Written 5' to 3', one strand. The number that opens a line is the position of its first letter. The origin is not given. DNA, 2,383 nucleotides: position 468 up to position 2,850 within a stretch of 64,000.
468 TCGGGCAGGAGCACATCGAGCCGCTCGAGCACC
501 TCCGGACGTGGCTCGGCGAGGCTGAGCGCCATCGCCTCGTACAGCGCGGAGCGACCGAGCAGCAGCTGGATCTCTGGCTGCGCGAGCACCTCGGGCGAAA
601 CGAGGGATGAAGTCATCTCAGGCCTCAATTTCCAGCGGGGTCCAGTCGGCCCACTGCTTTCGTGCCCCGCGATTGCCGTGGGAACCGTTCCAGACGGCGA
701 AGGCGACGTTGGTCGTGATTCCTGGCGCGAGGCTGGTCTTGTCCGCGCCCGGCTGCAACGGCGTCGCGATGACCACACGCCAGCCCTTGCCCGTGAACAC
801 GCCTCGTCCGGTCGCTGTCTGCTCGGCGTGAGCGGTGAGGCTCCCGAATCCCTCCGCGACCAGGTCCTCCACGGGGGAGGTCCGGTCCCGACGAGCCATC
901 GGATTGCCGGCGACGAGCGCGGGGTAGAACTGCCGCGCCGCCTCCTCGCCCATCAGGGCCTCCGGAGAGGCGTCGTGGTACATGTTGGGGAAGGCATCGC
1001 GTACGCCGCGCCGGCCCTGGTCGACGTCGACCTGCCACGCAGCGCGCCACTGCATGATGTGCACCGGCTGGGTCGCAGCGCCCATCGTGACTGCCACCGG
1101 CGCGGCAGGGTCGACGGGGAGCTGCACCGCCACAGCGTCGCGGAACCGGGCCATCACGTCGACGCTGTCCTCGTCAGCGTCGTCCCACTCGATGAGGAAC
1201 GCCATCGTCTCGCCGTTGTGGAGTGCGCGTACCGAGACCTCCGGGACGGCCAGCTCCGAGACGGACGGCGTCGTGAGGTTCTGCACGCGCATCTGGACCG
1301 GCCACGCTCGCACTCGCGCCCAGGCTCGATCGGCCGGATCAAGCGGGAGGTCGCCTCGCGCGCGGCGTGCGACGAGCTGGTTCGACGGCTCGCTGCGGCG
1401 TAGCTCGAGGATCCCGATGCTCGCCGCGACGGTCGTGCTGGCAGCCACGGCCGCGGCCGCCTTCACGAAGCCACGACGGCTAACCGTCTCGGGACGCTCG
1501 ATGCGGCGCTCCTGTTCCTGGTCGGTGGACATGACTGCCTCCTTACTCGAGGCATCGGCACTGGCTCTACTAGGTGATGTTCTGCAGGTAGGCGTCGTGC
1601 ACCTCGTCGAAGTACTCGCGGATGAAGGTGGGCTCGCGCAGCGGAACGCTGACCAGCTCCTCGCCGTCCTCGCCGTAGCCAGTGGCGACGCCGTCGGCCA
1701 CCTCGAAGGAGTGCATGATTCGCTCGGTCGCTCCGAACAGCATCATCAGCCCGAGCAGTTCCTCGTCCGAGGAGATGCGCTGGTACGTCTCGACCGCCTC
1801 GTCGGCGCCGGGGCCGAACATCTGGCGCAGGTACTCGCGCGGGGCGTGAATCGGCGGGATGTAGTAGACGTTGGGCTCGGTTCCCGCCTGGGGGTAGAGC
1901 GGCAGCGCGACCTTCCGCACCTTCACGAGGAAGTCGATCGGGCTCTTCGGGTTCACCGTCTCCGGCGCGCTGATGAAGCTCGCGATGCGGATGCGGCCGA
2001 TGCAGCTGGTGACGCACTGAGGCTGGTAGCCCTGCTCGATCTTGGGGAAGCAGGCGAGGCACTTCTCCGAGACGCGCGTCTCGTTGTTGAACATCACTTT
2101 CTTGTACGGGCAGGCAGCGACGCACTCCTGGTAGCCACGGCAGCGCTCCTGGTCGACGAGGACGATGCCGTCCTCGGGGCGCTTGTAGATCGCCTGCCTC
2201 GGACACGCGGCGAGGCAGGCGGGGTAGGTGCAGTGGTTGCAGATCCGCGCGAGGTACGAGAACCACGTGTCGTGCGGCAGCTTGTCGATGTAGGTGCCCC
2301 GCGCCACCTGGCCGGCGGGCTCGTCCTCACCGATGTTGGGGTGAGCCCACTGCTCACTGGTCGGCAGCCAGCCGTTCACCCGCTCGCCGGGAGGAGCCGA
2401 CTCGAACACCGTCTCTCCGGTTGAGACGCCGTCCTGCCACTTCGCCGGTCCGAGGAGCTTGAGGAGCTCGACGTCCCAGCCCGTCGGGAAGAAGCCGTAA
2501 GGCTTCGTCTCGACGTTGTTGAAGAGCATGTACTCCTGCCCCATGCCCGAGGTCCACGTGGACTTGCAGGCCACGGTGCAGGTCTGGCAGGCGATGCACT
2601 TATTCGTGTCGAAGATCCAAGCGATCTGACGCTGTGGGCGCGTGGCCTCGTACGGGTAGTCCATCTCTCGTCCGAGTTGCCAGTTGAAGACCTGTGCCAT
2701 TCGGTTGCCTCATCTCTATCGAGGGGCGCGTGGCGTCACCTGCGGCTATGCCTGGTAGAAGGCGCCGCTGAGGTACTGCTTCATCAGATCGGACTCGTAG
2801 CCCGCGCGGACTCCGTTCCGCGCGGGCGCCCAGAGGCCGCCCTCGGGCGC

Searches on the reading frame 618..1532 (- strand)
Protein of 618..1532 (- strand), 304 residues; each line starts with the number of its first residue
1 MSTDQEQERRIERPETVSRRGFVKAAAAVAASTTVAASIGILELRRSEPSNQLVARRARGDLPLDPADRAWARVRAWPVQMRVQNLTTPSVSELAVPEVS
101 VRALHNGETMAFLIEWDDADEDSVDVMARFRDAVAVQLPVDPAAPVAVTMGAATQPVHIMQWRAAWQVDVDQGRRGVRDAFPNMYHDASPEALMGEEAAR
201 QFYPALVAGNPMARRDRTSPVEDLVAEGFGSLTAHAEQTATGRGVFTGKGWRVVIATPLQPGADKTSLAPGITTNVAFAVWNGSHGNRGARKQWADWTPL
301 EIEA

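Call 7: search_protein_families(library=pfam, proteins=[window:618-1532:-], max_evalue=0.01)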
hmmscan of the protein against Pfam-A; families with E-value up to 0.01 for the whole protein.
window:618-1532:- (304 aa): 3 families
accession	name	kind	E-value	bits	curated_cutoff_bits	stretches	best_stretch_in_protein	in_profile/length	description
PF09459.16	EB_dh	-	8.7e-22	78.7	33.3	1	69-292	2-235/236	Ethylbenzene dehydrogenase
PF10518.14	TAT_signal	-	0.0047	17.3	22.7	1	17-36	2-21/21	TAT (twin-arginine translocation) pathway signal sequence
PF18115.7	Tudor_3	-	0.0077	16.5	25.8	0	107-127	27-47/52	DNA repair protein Crb2 Tudor domain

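Call 84: search_protein_families(library=ncbifam, proteins=[window:618-1532:-], max_evalue=0.001)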
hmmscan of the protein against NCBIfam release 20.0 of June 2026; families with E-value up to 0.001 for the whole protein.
window:618-1532:- (304 aa): 3 families
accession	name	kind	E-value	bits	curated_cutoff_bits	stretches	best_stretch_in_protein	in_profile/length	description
TIGR03477.1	DMSO_red_II_gam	subfamily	3.8e-37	127.6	169.85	2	54-167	3-118/206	DMSO reductase family type II enzyme, heme b subunit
NF042980.1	EthbenzDh_ebdC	equivalog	6.4e-17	61.7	400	2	94-166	53-124/214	ethylbenzene dehydrogenase subunit gamma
TIGR01409.1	TAT_signal_seq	domain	0.00099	19.4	16.7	1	17-37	1-21/29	twin-arginine translocation signal domain-containing protein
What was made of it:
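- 618..1532 (-): gamma subunit: EB_dh haem-b protein with a TAT-like signal (NxrC-like). Pfam EB_dh 78.7 bits (call 7); DMSO_red_II_gam is the best NCBIfam hit (call 84)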

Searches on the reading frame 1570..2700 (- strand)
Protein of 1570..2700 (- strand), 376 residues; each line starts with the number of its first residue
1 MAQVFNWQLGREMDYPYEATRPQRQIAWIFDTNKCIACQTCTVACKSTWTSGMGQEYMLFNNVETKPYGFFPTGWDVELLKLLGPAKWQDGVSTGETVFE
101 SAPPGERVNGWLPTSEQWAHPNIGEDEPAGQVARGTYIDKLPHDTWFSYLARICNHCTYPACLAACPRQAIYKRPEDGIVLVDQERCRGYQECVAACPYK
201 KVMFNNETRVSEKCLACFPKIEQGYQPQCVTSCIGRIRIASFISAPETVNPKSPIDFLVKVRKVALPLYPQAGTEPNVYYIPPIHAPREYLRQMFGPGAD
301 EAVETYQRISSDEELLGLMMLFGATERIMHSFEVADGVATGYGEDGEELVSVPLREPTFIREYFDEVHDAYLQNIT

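Call 7: search_protein_families(library=pfam, proteins=[window:1570-2700:-], max_evalue=0.01)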
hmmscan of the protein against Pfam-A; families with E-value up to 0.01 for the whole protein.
window:1570-2700:- (376 aa): 8 families
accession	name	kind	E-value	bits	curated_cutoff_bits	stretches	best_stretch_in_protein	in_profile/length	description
PF13247.11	Fer4_11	-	1e-29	103.1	26.2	1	148-238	4-95/100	4Fe-4S dicluster domain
PF12838.12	Fer4_7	-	1.6e-10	41.7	27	1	154-200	2-51/52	4Fe-4S dicluster domain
PF13237.11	Fer4_10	-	6e-10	39.3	25.5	1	151-198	6-53/53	4Fe-4S dicluster domain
PF13187.11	Fer4_9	-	2.7e-06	27.7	27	1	154-200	2-50/52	4Fe-4S dicluster domain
PF14697.11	Fer4_21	-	5.9e-06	26.8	35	1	154-201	8-55/59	4Fe-4S dicluster domain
PF12797.12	Fer4_2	-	2.5e-05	24.4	24.5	1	30-46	5-21/22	4Fe-4S binding domain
PF12837.12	Fer4_6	-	0.0017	18.7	25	0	30-46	4-20/24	4Fe-4S binding domain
PF25160.1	LdpA_Fe-S-bd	-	0.0019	18.4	27.6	1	156-203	4-44/49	LdpA Fe-S cluster-binding domain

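Call 84: search_protein_families(library=ncbifam, proteins=[window:1570-2700:-], max_evalue=0.001)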
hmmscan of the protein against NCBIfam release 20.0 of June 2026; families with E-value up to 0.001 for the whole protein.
window:1570-2700:- (376 aa): 36 families (the best 25 are shown)
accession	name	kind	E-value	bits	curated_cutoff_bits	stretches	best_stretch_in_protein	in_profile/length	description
TIGR03478.1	DMSO_red_II_bet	subfamily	7.4e-78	261.7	480.7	1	23-289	1-260/321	DMSO reductase family type II enzyme, iron-sulfur subunit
NF042979.1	EthbenzDh_ebdB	equivalog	3.5e-66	223.5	740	2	144-286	143-280/354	ethylbenzene dehydrogenase subunit beta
TIGR01660.1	narH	equivalog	1.2e-55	188.9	524.05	2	143-239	172-268/492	nitrate reductase subunit beta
NF011569.0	PRK14993.1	equivalog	9.8e-36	123.4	416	1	149-281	95-222/244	tetrathionate reductase subunit TtrB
TIGR02951.1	DMSO_dmsB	equivalog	8.2e-32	110.5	214.1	2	139-236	49-146/161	DMSO/selenate family reductase complex B subunit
NF041715.1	arsenate_red_ArrB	equivalog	1.8e-28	99.7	450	2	144-208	47-110/233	arsenate respiratory reductase iron-sulfur subunit ArrB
NF045797.1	DsrO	equivalog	1.4e-26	93.3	200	1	149-281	98-234/235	sulfate reduction electron transfer complex DsrMKJOP subunit DsrO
TIGR03149.1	cyt_nit_nrfC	equivalog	1e-25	90.4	377.6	1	145-283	85-218/225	cytochrome c nitrite reductase Fe-S protein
NF008134.0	PRK10882.1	equivalog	3e-19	69.2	263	1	135-233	94-198/329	hydrogenase 2 operon protein HybA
TIGR01582.1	FDH-beta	equivalog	4.5e-16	58.8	334.7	1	152-234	91-173/283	formate dehydrogenase subunit beta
NF045715.1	sulf_resp_HmcB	equivalog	1.6e-15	57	420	1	149-233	102-188/307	sulfate respiration complex iron-sulfur protein HmcB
NF007382.0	PRK09898.1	equivalog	3.7e-15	56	213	1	147-218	116-187/208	ferredoxin-like protein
NF038355.1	FDH3_beta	equivalog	1.2e-12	48.3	240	1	153-213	53-112/180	formate dehydrogenase FDH3 subunit beta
NF041782.1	mnquin_red_QrcC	equivalog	5.3e-12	45.9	400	1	144-206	55-120/239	menaquinone reductase iron-sulfur cluster-binding subunit QrcC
NF045766.1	PhenlGlyoxDHPadI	equivalog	8.6e-10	37.9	700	1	147-234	48-129/443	NADH-dependent phenylglyoxylate dehydrogenase subunit beta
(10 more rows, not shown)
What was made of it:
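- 1570..2700 (-): beta subunit: NarH/NxrB-like iron-sulfur protein. Pfam Fer4_11 103 bits (call 7); DMSO_red_II_bet is the best NCBIfam hit (call 84)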
